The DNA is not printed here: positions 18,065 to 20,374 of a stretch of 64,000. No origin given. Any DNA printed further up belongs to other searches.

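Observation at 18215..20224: Fused ArsS (radical SAM) - ArsM (arsenite methyltransferase) gene at the end of an nrnA/GT operon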

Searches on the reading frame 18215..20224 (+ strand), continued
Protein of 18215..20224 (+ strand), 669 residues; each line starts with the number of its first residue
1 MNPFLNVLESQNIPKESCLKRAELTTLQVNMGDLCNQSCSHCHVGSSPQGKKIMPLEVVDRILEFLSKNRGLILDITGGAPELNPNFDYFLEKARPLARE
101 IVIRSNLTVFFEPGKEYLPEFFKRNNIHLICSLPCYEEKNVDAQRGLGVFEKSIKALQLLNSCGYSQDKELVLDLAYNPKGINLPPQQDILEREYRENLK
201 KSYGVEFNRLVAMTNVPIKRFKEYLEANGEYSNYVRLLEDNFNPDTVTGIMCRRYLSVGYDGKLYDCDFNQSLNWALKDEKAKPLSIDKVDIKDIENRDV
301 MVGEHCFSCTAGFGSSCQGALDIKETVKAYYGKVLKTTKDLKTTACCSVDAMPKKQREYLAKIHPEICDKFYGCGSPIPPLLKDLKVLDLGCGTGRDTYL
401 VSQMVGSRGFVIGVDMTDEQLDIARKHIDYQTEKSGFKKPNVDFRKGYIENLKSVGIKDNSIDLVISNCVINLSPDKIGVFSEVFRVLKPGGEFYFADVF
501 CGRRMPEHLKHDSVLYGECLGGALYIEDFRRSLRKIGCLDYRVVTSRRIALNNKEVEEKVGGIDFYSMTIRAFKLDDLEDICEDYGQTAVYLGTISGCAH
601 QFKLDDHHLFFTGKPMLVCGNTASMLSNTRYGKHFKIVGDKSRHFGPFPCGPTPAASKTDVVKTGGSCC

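Call 39: find_related_loci(query=A1, collection=genome_contigs, flank=7000)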
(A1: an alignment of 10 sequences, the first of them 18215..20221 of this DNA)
Query A1 (669 aa) in genome_contigs; peptide patterns used: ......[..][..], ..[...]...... (x = any residue, [..] = any of these).
600 stretches matched a pattern (row limit reached: there are more); 571 encode a relative of the query (tblastn E <= 1e-3); the best 80 are kept; 80 distinct loci.
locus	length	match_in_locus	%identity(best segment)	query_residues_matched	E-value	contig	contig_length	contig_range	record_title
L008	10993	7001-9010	62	1-669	0e+0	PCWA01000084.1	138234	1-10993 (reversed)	MAG: Candidatus Omnitrophica bacterium CG11_big_fil_rev_8_21_14_0_20_42_13 CG11_8_21_14_0.20_scaffold_228_c, whole genom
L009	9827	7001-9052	62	1-669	0e+0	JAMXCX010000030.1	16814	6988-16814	MAG: Candidatus Omnitrophota bacterium isolate MohnsGC05_bin006 NODE_30_length_16814_cov_15.262413, whole genome shotgun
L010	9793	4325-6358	61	1-669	0e+0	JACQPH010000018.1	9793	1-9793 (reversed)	MAG: Elusimicrobia bacterium isolate NC_groundwater_1302_Ag_S-0.2um_62_53 S_p2_S4_coassembly_k141_448128, whole genome s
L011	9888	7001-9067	58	1-669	0e+0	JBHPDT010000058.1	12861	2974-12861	Candidatus Omnitrophota bacterium isolate SAG AM-311-C11 NODE_58_length_12861_cov_26.657973, whole genome shotgun sequen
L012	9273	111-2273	57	1-669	0e+0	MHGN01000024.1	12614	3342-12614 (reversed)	MAG: Omnitrophica WOR_2 bacterium RIFCSPHIGHO2_02_FULL_45_21 rifcsphigho2_02_scaffold_19557, whole genome shotgun sequen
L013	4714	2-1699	64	92-650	0e+0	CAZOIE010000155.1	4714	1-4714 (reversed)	MAG TPA_asm: uncultured Planctomycetia bacterium isolate SRP077602_co2_344 genome assembly, contig: NODE_26984_length_47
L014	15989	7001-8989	62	1-659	0e+0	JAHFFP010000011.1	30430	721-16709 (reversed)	MAG: Candidatus Omnitrophota bacterium isolate nzgw295 NODE_1102_length_30431_cov_4.023854, whole genome shotgun sequenc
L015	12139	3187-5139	54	19-669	0e+0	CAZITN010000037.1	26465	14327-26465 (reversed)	MAG TPA_asm: uncultured Thermodesulfovibrio sp. isolate binchicken_co172_180 genome assembly, contig: NODE_1305_length_2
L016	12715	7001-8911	54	19-656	0e+0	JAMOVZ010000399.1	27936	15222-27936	MAG: Desulfobacterales bacterium isolate PIR-30_metabat2_scaf2bin.099 PIR-30_scaffold_537_c1, whole genome shotgun seque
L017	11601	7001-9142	45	4-669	0e+0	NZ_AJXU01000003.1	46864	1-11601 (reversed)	Rhodanobacter fulvus Jip2 contig003, whole genome shotgun sequence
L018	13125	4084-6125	60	1-669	0e+0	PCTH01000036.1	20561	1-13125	MAG: Candidatus Omnitrophica bacterium CG22_combo_CG10-13_8_21_14_all_43_16 CG22_scaffold_1559_c, whole genome shotgun s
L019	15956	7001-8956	47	19-668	0e+0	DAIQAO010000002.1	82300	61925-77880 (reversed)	MAG TPA_asm: Dissulfurispiraceae bacterium isolate CTOTU21541 NODE_228_length_82300_cov_291.264101, whole genome shotgun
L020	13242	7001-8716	54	5-569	0e+0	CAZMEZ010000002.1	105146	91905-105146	MAG TPA_asm: uncultured Planctomycetia bacterium isolate SRP141376_co1_78 genome assembly, contig: NODE_469_length_10514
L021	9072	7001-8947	47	19-669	0e+0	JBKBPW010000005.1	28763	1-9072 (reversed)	MAG: Thermodesulfovibrionales bacterium isolate 21H_026.bin.27 NODE_6_length_28763_cov_5.601339, whole genome shotgun se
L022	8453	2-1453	60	184-654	0e+0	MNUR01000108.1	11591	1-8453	MAG: Elusimicrobia bacterium CG1_02_56_21 cg1_0.2_scaffold_5460_c, whole genome shotgun sequence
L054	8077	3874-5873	53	19-669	2e-120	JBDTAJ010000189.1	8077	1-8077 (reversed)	MAG: Rhodanobacteraceae bacterium isolate cluster2_bin.106 k127_5047259, whole genome shotgun sequence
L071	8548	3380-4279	48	21-321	6e-91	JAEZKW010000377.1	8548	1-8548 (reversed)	MAG: Bacillota bacterium isolate OH_CDB_50 k127_2351381, whole genome shotgun sequence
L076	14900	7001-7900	46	23-324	9e-89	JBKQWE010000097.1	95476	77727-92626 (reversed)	MAG: Candidatus Brocadiia bacterium isolate SEr3G3H3I__bin_258 SEr3G3H3I_000000321969, whole genome shotgun sequence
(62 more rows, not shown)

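Call 43: search_protein_representatives(protein=window:18215-20224:+)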
Query: 669 residues. Proteins with E-value up to 0.001 (for the whole library): 15385; up to 1e-10: 6368; up to 1e-30: 999. The best 150 are listed.
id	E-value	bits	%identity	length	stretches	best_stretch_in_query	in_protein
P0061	1.2e-287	972.1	65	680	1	1-669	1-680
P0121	7.4e-207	705.1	50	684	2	323-653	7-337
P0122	3.1e-187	640.3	45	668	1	18-669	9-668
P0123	1.4e-175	601.7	46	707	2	322-661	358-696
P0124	8.2e-168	576.1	45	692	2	322-639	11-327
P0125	1.8e-162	558.5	44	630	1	6-638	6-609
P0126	8.4e-135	467.0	47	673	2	325-667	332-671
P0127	5.1e-128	444.6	59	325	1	14-322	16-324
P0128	2.0e-115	403.0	42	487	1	16-496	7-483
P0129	5.1e-115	401.6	44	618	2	322-669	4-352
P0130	2.1e-112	393.0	56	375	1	324-651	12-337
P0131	1.1e-107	377.4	50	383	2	322-657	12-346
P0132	2.2e-103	363.2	40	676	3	19-321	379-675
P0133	3.1e-103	362.7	43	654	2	325-641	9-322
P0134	6.0e-101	355.1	52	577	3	322-513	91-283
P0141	6.6e-93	328.6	49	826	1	314-656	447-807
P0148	3.0e-89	316.5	35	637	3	17-321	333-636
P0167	9.9e-82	291.6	48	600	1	19-324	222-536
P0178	1.0e-79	285.0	48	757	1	14-321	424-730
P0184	7.6e-79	282.1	46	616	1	14-320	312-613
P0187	2.9e-78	280.2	44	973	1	317-649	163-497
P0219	2.1e-73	264.1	43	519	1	17-321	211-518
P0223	6.6e-73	262.4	42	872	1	322-656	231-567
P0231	2.2e-72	260.8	43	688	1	23-321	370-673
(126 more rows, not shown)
